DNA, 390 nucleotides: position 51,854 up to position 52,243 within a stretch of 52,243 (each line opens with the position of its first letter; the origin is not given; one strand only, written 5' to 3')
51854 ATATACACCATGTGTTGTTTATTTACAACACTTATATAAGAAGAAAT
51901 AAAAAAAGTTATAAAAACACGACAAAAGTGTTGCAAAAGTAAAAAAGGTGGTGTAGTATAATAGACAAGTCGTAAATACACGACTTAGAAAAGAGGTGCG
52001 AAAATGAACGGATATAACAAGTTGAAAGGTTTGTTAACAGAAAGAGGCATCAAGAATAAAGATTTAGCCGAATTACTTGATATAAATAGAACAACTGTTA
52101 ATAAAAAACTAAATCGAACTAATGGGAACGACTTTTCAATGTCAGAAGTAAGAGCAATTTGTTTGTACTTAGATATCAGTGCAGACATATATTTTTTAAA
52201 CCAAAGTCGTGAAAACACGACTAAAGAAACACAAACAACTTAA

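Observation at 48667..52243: Prophage inserted next to sufB, carrying a glycosyltransferase (putative tarP) in its lysogeny module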

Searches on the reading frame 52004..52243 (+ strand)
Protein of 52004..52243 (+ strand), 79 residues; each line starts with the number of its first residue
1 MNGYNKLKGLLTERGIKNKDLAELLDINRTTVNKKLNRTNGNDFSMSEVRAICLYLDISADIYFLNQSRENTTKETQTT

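Call 4: search_protein_families(library=pfam, proteins=[window:52004-52243:+], max_evalue=0.01)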
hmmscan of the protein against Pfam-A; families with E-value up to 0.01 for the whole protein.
window:52004-52243:+ (79 aa): 7 families
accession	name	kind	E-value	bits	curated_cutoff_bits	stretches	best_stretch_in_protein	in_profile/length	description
PF13443.12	HTH_26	-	1.1e-09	38.9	22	1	6-59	1-53/63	Cro/C1-type HTH DNA-binding domain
PF01381.28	HTH_3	-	0.0005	20.5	23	1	8-61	2-53/55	Helix-turn-helix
PF12844.13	HTH_19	-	0.00076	19.8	30.2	1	5-65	2-59/64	Helix-turn-helix domain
PF13412.12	HTH_24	-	0.0028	17.6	21.9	1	14-38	16-40/48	Winged helix-turn-helix DNA-binding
PF13384.12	HTH_23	-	0.0039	17.4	24.6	1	11-38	13-40/50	Homeodomain-like domain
PF19481.4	DUF6017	-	0.0046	17.6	27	1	13-74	51-114/148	Family of unknown function (DUF6017)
PF08667.16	BetR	-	0.0047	17.5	21.6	1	7-69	10-73/148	BetR domain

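Call 23: search_protein_families(library=phrogs, proteins=[window:52004-52243:+], max_evalue=0.001)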
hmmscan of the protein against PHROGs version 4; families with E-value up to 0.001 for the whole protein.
window:52004-52243:+ (79 aa): 9 families
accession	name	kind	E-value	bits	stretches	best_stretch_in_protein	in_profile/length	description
phrog_3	-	transcription regulation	1.6e-10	42.4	1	1-74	87-157/430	transcriptional repressor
phrog_18342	-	transcription regulation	2.8e-07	31.6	1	6-60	22-76/123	transcriptional repressor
phrog_4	-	transcription regulation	1.3e-05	25.4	1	5-70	139-197/400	transcriptional repressor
phrog_4583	-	transcription regulation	1.8e-05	25.7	1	7-60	15-66/81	transcriptional repressor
phrog_8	-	transcription regulation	2e-05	25.2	1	4-61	78-133/346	transcriptional regulator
phrog_2439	-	transcription regulation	0.00019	21.4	1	6-73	11-75/367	transcriptional regulator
phrog_2967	-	transcription regulation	0.00021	21.9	1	6-64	14-70/225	transcriptional regulator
phrog_1373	-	transcription regulation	0.00029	21.9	1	8-74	69-133/166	transcriptional regulator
phrog_2328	-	transcription regulation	0.00034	21.4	1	7-57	20-68/128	transcriptional repressor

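Call 42: search_protein_families(library=ncbifam, proteins=[window:52004-52243:+], max_evalue=0.001)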
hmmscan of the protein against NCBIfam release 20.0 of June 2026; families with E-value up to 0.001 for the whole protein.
window:52004-52243:+ (79 aa): 1 family
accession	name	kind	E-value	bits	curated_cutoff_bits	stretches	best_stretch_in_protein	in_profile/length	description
NF000090.1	trans_reg_VanU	equivalog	0.00012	22.2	150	1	3-58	4-56/75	glycopeptide resistance transcriptional regulator VanU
